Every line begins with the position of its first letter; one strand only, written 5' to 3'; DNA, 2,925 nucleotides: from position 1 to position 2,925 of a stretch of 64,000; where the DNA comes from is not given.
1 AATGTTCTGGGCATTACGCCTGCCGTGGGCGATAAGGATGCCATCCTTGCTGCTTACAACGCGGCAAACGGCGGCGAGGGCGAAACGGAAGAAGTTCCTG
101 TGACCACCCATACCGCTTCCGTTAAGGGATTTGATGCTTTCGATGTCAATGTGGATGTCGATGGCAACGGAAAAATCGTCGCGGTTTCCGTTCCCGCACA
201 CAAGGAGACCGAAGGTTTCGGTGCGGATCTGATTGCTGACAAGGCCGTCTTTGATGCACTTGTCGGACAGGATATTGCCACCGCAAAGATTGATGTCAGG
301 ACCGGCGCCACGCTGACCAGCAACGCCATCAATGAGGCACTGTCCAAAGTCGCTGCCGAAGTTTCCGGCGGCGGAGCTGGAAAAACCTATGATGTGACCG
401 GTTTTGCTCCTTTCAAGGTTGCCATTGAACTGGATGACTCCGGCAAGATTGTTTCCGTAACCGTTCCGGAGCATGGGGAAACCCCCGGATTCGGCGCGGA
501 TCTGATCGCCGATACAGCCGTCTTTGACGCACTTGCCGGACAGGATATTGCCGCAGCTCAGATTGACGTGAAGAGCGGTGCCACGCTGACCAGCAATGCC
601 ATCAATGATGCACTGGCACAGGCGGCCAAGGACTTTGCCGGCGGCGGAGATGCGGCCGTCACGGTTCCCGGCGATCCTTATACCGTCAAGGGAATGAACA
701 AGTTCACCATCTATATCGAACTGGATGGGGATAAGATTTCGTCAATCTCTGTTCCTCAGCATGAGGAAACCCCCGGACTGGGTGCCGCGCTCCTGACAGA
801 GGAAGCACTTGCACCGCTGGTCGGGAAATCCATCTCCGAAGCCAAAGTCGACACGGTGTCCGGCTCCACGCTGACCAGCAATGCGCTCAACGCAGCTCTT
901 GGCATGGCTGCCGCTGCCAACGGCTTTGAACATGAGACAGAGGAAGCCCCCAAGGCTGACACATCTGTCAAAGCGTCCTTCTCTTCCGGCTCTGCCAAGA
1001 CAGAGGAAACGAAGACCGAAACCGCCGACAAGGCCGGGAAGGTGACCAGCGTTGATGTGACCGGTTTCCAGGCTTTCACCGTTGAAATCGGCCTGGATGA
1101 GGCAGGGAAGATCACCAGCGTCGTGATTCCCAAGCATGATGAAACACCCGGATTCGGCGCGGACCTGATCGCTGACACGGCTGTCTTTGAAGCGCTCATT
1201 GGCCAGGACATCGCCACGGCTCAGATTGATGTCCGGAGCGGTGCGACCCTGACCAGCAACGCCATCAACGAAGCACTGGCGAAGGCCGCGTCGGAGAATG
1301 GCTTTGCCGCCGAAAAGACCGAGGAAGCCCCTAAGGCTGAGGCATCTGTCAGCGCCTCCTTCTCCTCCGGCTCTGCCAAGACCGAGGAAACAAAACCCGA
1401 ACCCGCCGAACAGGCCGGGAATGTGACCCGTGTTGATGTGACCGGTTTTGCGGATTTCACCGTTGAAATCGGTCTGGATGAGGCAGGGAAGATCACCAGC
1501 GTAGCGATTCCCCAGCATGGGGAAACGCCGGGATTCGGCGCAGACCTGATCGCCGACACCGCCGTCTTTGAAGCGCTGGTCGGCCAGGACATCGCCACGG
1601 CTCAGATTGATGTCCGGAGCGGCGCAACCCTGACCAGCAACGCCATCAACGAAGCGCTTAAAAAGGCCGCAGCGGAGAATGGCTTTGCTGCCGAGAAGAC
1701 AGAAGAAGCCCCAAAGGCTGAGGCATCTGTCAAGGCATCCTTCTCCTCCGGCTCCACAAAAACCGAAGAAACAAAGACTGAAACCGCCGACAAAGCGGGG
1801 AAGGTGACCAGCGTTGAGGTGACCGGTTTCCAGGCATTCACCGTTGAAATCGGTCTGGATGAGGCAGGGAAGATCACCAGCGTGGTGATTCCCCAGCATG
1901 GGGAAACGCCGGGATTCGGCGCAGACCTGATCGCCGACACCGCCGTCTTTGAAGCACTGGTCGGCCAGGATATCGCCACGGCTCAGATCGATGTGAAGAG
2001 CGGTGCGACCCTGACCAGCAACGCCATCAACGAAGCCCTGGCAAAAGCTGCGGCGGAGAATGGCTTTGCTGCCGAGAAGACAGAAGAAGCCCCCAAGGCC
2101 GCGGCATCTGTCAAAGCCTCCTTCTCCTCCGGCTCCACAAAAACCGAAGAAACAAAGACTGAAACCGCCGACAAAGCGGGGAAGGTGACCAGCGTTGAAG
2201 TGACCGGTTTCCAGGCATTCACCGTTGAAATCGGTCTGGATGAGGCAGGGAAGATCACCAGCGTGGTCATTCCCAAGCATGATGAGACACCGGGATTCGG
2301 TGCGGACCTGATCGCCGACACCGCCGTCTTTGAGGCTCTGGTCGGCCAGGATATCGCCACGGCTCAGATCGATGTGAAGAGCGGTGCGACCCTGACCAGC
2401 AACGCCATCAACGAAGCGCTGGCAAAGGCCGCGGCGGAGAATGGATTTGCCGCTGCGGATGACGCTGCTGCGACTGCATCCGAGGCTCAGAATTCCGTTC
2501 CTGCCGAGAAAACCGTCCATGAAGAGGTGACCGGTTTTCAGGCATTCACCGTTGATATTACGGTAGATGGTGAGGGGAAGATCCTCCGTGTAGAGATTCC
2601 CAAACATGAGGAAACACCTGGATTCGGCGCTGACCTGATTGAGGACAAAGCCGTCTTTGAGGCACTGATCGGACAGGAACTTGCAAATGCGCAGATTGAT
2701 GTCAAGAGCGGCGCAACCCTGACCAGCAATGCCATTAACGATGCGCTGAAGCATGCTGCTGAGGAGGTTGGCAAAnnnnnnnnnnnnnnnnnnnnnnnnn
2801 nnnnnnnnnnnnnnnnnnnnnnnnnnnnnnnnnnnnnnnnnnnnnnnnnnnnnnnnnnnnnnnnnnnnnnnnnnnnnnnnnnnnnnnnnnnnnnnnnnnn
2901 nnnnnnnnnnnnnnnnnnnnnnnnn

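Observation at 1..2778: The RnfG-position gene encodes a chain of at least eight FMN_bind domains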

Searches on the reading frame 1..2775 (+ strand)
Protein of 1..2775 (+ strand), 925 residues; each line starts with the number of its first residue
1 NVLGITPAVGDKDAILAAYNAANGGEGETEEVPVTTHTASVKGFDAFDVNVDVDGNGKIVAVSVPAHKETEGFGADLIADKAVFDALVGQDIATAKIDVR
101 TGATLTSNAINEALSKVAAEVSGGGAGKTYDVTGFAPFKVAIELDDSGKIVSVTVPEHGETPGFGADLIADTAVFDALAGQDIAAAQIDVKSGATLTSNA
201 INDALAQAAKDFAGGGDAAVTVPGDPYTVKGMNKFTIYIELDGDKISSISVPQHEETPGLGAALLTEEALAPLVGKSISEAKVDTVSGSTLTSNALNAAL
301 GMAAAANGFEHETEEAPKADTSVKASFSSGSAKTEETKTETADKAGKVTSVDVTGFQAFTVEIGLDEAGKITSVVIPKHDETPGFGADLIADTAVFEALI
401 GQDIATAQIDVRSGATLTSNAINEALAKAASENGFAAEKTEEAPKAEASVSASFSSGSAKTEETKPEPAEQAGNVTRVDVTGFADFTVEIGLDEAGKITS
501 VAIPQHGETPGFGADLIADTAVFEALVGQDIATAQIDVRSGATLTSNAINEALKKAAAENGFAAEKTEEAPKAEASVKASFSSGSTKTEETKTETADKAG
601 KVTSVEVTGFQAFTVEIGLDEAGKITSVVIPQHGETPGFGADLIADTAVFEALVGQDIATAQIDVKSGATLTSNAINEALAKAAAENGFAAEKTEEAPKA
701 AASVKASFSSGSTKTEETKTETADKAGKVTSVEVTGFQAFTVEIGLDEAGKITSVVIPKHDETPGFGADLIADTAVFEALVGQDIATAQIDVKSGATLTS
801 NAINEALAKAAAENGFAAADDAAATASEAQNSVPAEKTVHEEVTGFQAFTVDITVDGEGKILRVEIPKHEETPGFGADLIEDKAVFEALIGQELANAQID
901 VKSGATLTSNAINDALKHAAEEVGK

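Call 3: search_protein_families(library=pfam, proteins=[window:1-2775:+], max_evalue=0.01)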
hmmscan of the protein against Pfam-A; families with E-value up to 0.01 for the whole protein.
window:1-2775:+ (925 aa): 7 families
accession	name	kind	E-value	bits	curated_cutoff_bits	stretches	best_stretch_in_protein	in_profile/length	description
PF04205.19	FMN_bind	-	3.2e-107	351.8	22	8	485-557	5-76/77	FMN-binding domain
PF09312.16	SurA_N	-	1.3e-08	35.5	30.8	0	775-842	45-111/118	SurA N-terminal domain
PF09377.16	SBDS_domain_II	-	1.3e-06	28.6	27.2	0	92-121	7-36/62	SBDS protein, domain II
PF11720.13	Inhibitor_I78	-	2.5e-06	27.9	23.6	0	44-62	44-62/65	Peptidase inhibitor I78 family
PF10573.14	UPF0561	-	0.00066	20.3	25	0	582-630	71-118/120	Uncharacterised protein family UPF0561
PF18711.7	TxDE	-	0.0019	18.7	25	0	890-913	14-37/55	Toxoflavin-degrading enzyme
PF23544.1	AtuA_ferredoxin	-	0.0099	16.6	27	0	575-635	40-101/113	AtuA ferredoxin-like domain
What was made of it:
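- Checked: Pfam FMN_bind (PF04205) matches eight separate stretches, whole-protein E = 3.2e-107 (call 3).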

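Call 4: search_protein_families(library=ncbifam, proteins=[window:1-2775:+], max_evalue=0.001)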
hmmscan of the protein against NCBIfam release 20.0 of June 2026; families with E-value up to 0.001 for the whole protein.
window:1-2775:+ (925 aa): 15 families
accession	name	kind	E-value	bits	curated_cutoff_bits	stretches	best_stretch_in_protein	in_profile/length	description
TIGR01947.1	rnfG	subfamily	2e-46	158.5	102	7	845-921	93-183/187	RnfABCDGE type electron transport complex subunit G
NF045876.1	RnfG_DVU2794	exception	1.6e-28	99.5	205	2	238-304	103-176/190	RnfABCDGE type electron transport complex subunit G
TIGR01938.1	nqrC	equivalog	2.4e-27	96.1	144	0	239-283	156-200/251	NADH:ubiquinone reductase (Na(+)-transporting) subunit C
NF041840.1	rnfG_Methano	equivalog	2.4e-27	95.8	230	1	859-923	114-184/189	Rnf electron transport complex subunit RnfG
NF003749.0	PRK05346.1-5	equivalog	2.9e-22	79.3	255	0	237-277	157-197/261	Na(+)-translocating NADH-quinone reductase subunit C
NF003746.0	PRK05346.1-1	equivalog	1.1e-18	67.4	337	0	237-276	158-197/264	Na(+)-translocating NADH-quinone reductase subunit C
NF003752.0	PRK05346.2-3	equivalog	1.2e-14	54.1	617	0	236-341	192-289/316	Na(+)-translocating NADH-quinone reductase subunit C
NF003748.0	PRK05346.1-4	equivalog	7e-14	51.9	455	0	279-316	222-259/265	Na(+)-translocating NADH-quinone reductase subunit C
NF003747.0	PRK05346.1-2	equivalog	1.8e-13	50.3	336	0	232-282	148-198/260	Na(+)-translocating NADH-quinone reductase subunit C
NF002519.0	PRK01908.1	equivalog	2.3e-13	50.3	178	0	853-881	109-136/209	electron transport complex subunit RsxG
NF003751.0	PRK05346.2-2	equivalog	9.3e-12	44.6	630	0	647-685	260-298/320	Na(+)-translocating NADH-quinone reductase subunit C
NF003750.0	PRK05346.2-1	equivalog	3.9e-11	42.9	352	0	240-278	133-171/225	Na(+)-translocating NADH-quinone reductase subunit C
NF003754.0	PRK05346.2-5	equivalog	3.2e-07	30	677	0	199-325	162-280/320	Na(+)-translocating NADH-quinone reductase subunit C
NF003755.0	PRK05346.2-6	equivalog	4e-07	29.2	563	0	238-322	190-268/310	Na(+)-translocating NADH-quinone reductase subunit C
TIGR01235.1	pyruv_carbox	equivalog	1.4e-05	22.8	1114.45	0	520-565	297-342/1143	pyruvate carboxylase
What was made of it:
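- On RnfG subunit of Rnf (TIGR01947; RnfG/NqrC family): The window part alone scores 158.5 bits against a cut-off of 102 (call 4).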

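Call 11: find_homologous_proteins(query=window:1-2775:+)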
Query window:1-2775:+ (925 aa): 742 proteins with E <= 0.001 among 8000 candidates; the best 120 are listed.
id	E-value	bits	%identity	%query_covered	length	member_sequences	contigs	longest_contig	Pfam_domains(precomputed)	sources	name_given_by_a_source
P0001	0.0e+0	1882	100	100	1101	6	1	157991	PF09377.17,PF04205.20,PF11720.13,PF09312.17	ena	-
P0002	0.0e+0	1243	86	74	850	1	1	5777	PF04205.20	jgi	-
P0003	0.0e+0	1175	67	100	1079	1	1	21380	PF04205.20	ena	-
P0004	0.0e+0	1087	55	75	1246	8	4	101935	PF04205.20,PF07865.18,PF04327.18,PF24527.2,PF18711.8,PF16373.11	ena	-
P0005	4.9e-257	874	55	88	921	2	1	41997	PF09377.17,PF04205.20,PF11720.13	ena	-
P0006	6.8e-255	867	54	88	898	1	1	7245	PF09377.17,PF04205.20,PF11720.13,PF13623.12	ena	-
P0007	2.4e-254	865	55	88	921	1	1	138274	PF09377.17,PF04205.20,PF11720.13,PF04539.23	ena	-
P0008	5.4e-254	864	59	88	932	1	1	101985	PF09377.17,PF04205.20,PF11720.13,PF13623.12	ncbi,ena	-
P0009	6.3e-254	863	54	88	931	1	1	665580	PF09377.17,PF04205.20,PF11720.13,PF04539.23,PF13623.12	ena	-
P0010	9.2e-254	863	54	88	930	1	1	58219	PF09377.17,PF04205.20,PF11720.13,PF04539.23,PF13623.12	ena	-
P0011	1.5e-253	862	54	88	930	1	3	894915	PF09377.17,PF04205.20,PF11720.13,PF04539.23,PF13623.12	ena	-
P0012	4.3e-253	861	58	88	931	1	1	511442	PF09377.17,PF04205.20,PF11720.13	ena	-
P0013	8.2e-253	860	57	88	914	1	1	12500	PF20891.4,PF09377.17,PF04205.20,PF11720.13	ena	-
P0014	2.3e-252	858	57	88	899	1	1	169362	PF09377.17,PF04205.20,PF07865.18,PF11720.13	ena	-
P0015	5.6e-252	857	55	88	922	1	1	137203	PF09377.17,PF04205.20,PF11720.13,PF04539.23,PF13623.12,PF09312.17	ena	-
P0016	8.1e-251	853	59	88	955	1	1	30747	PF09377.17,PF04205.20,PF11720.13,PF04886.17,PF09154.17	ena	-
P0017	1.1e-250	853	58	88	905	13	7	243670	PF04205.20,PF11720.13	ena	-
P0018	1.1e-250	853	54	88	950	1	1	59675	PF09377.17,PF04205.20,PF11720.13,PF13623.12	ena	-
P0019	3.1e-250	851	58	74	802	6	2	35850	PF04205.20,PF11720.13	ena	-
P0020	4.7e-250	851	58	88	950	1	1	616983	PF09377.17,PF04205.20,PF11720.13,PF13623.12,PF09312.17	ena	-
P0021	5.8e-250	850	58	88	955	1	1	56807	PF09377.17,PF04205.20,PF11720.13,PF13623.12,PF09312.17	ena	-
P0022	7.0e-250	850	57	88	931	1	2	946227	PF09377.17,PF04205.20,PF11720.13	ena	-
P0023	2.2e-247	842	53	88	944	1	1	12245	PF20891.4,PF04205.20,PF11720.13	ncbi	-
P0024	2.9e-246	838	51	96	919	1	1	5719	PF09377.17,PF04205.20,PF11720.13,PF04886.17,PF13623.12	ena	-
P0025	9.8e-245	833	55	88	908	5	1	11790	PF03544.20,PF04205.20,PF04327.18,PF13103.12,PF22639.2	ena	-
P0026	9.9e-242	823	53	100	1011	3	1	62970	PF09377.17,PF04205.20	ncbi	-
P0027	8.0e-241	820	52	88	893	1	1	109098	PF20891.4,PF09377.17,PF04205.20,PF11720.13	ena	-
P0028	5.1e-240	817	57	88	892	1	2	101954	PF20891.4,PF09377.17,PF04205.20,PF11720.13,PF09312.17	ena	-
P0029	6.9e-239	814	51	88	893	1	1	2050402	PF20891.4,PF09377.17,PF04205.20,PF11720.13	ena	-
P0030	9.9e-239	813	56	88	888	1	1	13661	PF20891.4,PF04205.20,PF11720.13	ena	-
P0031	1.2e-238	813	56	88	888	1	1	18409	PF20891.4,PF04205.20,PF11720.13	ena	-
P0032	2.6e-228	779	52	88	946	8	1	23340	PF19797.5,PF04205.20,PF11720.13,PF02745.22,PF09312.17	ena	-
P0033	4.6e-226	771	56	88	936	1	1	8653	PF09377.17,PF04205.20,PF11720.13,PF02745.22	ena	-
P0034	8.3e-225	767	54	88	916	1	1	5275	PF09377.17,PF04205.20,PF11720.13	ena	-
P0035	3.0e-224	765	55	88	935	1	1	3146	PF09377.17,PF04205.20,PF11720.13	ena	-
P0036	2.1e-222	759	55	88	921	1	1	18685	PF09377.17,PF04205.20,PF11720.13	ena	-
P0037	3.2e-221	755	59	74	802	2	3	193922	PF04205.20,PF11720.13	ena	-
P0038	4.6e-221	755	59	74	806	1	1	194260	PF04205.20,PF11720.13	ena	-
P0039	5.0e-221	755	60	74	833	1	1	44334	PF04205.20,PF11720.13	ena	-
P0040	5.6e-221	754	60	74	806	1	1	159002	PF09377.17,PF04205.20,PF11720.13,PF13623.12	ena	-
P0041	7.4e-221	754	53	88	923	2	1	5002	PF04205.20,PF11720.13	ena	-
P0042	8.0e-221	754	59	74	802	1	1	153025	PF04205.20,PF11720.13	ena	-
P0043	9.8e-221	754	60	74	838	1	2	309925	PF09377.17,PF04205.20,PF11720.13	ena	-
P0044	1.3e-220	753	53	88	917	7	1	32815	PF04205.20,PF11720.13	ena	-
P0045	3.9e-220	752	59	74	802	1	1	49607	PF04205.20,PF11720.13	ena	-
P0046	4.2e-220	751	59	74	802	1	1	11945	PF04205.20,PF11720.13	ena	-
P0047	4.7e-220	751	59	74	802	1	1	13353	PF04205.20,PF11720.13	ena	-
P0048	4.8e-220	751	59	74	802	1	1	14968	PF04205.20,PF11720.13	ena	-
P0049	5.4e-220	751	60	74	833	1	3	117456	PF04205.20,PF11720.13,PF13623.12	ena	-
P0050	5.5e-220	751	59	74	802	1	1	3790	PF04205.20,PF11720.13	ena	-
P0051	6.3e-220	751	59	74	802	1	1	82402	PF04205.20,PF11720.13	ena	-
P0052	8.0e-220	751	58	74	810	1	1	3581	PF04205.20,PF11720.13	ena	-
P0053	9.1e-220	750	59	74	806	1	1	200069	PF04205.20,PF11720.13,PF13623.12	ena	-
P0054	9.5e-220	750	60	74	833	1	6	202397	PF04205.20,PF11720.13,PF13623.12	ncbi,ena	-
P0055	9.7e-220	750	57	73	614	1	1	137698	PF04205.20,PF11720.13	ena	-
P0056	1.0e-219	750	58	74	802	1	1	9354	PF04205.20,PF11720.13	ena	-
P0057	1.0e-219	750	60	74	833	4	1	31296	PF04205.20,PF11720.13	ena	-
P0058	1.0e-219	750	60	74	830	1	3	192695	PF09377.17,PF04205.20,PF11720.13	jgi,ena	-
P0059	2.2e-219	749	60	74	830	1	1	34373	PF04205.20,PF11720.13,PF13623.12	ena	-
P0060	2.6e-219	749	60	74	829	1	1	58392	PF09377.17,PF04205.20,PF11720.13,PF13623.12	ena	-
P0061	2.8e-219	749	60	74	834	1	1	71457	PF09377.17,PF04205.20,PF11720.13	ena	-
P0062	2.8e-219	749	59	74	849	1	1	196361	PF04205.20,PF11720.13,PF13623.12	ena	-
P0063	3.1e-219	749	60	74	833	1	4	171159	PF04205.20,PF11720.13,PF13623.12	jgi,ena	-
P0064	3.3e-219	749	58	74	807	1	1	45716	PF04205.20,PF11720.13,PF13623.12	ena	-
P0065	5.6e-219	748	59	74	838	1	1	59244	PF09377.17,PF04205.20,PF11720.13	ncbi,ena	-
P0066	7.1e-219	747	60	74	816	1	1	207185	PF09377.17,PF04205.20,PF11720.13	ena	-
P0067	7.2e-219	747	59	74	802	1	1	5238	PF04205.20,PF11720.13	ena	-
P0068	8.6e-219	747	58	74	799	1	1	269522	PF09377.17,PF04205.20,PF11720.13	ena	-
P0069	8.9e-219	747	60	74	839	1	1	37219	PF09377.17,PF04205.20,PF11720.13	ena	-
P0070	9.5e-219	747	61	74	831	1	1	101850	PF04205.20,PF11720.13,PF13623.12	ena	-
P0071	9.6e-219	747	60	74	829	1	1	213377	PF09377.17,PF04205.20,PF11720.13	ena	-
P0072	1.1e-218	747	59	74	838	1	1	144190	PF04205.20,PF11720.13,PF04886.17,PF13623.12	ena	-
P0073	1.2e-218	747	58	74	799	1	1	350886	PF04205.20,PF11720.13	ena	-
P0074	1.2e-218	747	58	74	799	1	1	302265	PF04205.20,PF11720.13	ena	-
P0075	1.2e-218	747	60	74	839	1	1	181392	PF09377.17,PF04205.20,PF11720.13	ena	-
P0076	1.3e-218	747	58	74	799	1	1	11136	PF09377.17,PF04205.20,PF11720.13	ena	-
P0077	1.4e-218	746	58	74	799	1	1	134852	PF09377.17,PF04205.20,PF11720.13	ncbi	-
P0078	2.0e-218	746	60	74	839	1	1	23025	PF09377.17,PF04205.20,PF11720.13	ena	-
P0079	2.0e-218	746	59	74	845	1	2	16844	PF04205.20,PF11720.13,PF13623.12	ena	-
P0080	2.1e-218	746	59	74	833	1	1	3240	PF09377.17,PF04205.20,PF11720.13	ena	-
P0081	2.1e-218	746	60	74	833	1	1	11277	PF04205.20,PF11720.13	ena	-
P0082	2.1e-218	746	59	74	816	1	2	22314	PF04205.20,PF11720.13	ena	-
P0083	2.2e-218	746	60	74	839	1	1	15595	PF04205.20,PF11720.13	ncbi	-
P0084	2.2e-218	746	60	74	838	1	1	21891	PF09377.17,PF04205.20,PF11720.13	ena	-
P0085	2.3e-218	746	60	74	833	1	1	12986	PF04205.20,PF11720.13,PF13623.12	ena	-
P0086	2.4e-218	746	59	74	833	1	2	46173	PF09377.17,PF04205.20,PF11720.13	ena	-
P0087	2.6e-218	746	60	74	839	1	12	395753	PF04205.20,PF11720.13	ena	-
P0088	2.8e-218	745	58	74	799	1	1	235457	PF09377.17,PF04205.20,PF11720.13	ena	-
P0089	3.2e-218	745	58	74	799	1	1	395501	PF09377.17,PF04205.20,PF11720.13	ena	-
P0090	3.3e-218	745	60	74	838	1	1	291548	PF09377.17,PF04205.20,PF11720.13,PF13623.12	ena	-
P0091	3.4e-218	745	60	74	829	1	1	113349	PF04205.20,PF11720.13,PF13623.12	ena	-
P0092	3.5e-218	745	59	74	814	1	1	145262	PF20891.4,PF09377.17,PF04205.20,PF11720.13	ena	-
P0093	3.7e-218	745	58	74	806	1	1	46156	PF04205.20,PF11720.13,PF13623.12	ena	-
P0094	3.8e-218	745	58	74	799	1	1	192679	PF09377.17,PF04205.20,PF11720.13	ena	-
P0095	4.0e-218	745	60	74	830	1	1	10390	PF04205.20,PF11720.13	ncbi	-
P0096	4.2e-218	745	59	74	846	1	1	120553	PF09377.17,PF04205.20,PF11720.13,PF04886.17,PF13623.12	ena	-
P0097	6.4e-218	744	59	74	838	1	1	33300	PF04205.20,PF11720.13,PF13623.12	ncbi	-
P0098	8.0e-218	744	58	74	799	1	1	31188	PF04205.20,PF11720.13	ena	-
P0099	8.3e-218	744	58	74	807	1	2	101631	PF09377.17,PF04205.20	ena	-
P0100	8.4e-218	744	60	74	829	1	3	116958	PF09377.17,PF04205.20,PF11720.13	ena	-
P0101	9.2e-218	744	58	74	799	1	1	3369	PF09377.17,PF04205.20,PF11720.13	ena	-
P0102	1.0e-217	744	60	74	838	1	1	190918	PF09377.17,PF04205.20,PF11720.13,PF13623.12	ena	-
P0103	1.1e-217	743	60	74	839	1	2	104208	PF09377.17,PF04205.20,PF11720.13,PF13623.12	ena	-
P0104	1.3e-217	743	60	74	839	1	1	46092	PF04205.20,PF11720.13,PF13623.12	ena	-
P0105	1.3e-217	743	58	74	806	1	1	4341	PF04205.20,PF11720.13,PF13623.12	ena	-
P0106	1.3e-217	743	60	74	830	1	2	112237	PF09377.17,PF04205.20,PF11720.13,PF13623.12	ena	-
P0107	1.8e-217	743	59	74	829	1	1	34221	PF04205.20,PF11720.13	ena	-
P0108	1.8e-217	743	58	74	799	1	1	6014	PF09377.17,PF04205.20,PF11720.13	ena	-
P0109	1.8e-217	743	59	74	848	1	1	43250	PF09377.17,PF04205.20,PF11720.13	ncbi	-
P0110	1.9e-217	743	59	74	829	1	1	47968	PF04205.20,PF11720.13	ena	-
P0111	2.1e-217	743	59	74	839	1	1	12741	PF09377.17,PF04205.20,PF11720.13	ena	-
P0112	2.1e-217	743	60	74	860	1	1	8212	PF09377.17,PF04205.20,PF11720.13,PF04886.17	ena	-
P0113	2.2e-217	742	59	74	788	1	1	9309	PF04205.20,PF11720.13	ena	-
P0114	2.3e-217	742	59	74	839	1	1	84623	PF09377.17,PF04205.20,PF11720.13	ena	-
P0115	2.4e-217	742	59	74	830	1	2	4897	PF04205.20,PF11720.13,PF13623.12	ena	-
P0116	2.4e-217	742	59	74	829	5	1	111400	PF04205.20,PF11720.13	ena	-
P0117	2.5e-217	742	59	74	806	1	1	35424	PF04205.20,PF11720.13,PF13623.12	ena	-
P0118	2.5e-217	742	59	74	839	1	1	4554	PF09377.17,PF04205.20,PF11720.13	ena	-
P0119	2.7e-217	742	60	74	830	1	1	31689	PF04205.20,PF11720.13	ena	-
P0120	2.8e-217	742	58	74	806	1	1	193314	PF04205.20,PF11720.13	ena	-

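Call 13: find_encoding_contigs(protein=P0001, flank=10000, max_places=4)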
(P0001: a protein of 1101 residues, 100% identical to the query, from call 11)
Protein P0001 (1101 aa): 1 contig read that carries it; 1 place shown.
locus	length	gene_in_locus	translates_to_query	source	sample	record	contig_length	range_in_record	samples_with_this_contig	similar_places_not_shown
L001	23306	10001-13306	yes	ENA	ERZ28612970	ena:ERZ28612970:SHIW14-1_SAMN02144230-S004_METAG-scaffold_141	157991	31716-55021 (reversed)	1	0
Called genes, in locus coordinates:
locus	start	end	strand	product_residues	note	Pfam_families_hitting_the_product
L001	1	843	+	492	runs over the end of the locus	PF04055:Radical_SAM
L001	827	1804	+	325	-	-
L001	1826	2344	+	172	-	PF00160:Pro_isomerase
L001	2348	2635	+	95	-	PF05164:ZapA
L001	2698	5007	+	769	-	PF01136:Peptidase_U32, PF12392:DUF3656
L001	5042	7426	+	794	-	PF00488:MutS_V, PF20297:MSSS, PF01713:Smr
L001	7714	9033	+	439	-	PF13375:RnfC_N, PF01512:Complex1_51K, PF14697:Fer4_21 (faint), PF10531:SLBB (weak), PF12838:Fer4_7, PF13183:Fer4_8 (weak), PF13187:Fer4_9 (weak), PF13237:Fer4_10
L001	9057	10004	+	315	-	PF03116:NQR2_RnfD_RnfE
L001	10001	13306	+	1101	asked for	PF04205:FMN_bind, PF09312:SurA_N (faint), PF11720:Inhibitor_I78 (faint), PF09377:SBDS_domain_II (faint), PF04205:FMN_bind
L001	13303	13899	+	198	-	PF02508:Rnf-Nqr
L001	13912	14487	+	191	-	PF02508:Rnf-Nqr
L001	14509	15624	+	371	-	PF04060:FeS, PF12838:Fer4_7, PF12838:Fer4_7, PF13187:Fer4_9, PF00037:Fer4, PF12837:Fer4_6, PF13237:Fer4_10, PF12838:Fer4_7, +17 more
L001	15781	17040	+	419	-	PF00266:Aminotran_5, PF01212:Beta_elim_lyase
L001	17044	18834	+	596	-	PF13167:GTP-bdg_N, PF16360:GTP-bdg_M, PF01926:MMR_HSR1, PF19275:HflX_C (weak)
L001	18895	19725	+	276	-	PF02557:VanY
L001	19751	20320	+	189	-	PF02557:VanY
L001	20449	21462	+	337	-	PF00106:adh_short, PF01073:3Beta_HSD, PF01370:Epimerase, PF02719:Polysacc_synt_2, PF04321:RmlD_sub_bind, PF07993:NAD_binding_4 (weak), PF13460:NAD_binding_10, PF16363:GDP_Man_Dehyd, +1 more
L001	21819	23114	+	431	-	PF00206:Lyase_1, PF10397:ADSL_C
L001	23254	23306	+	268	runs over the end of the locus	-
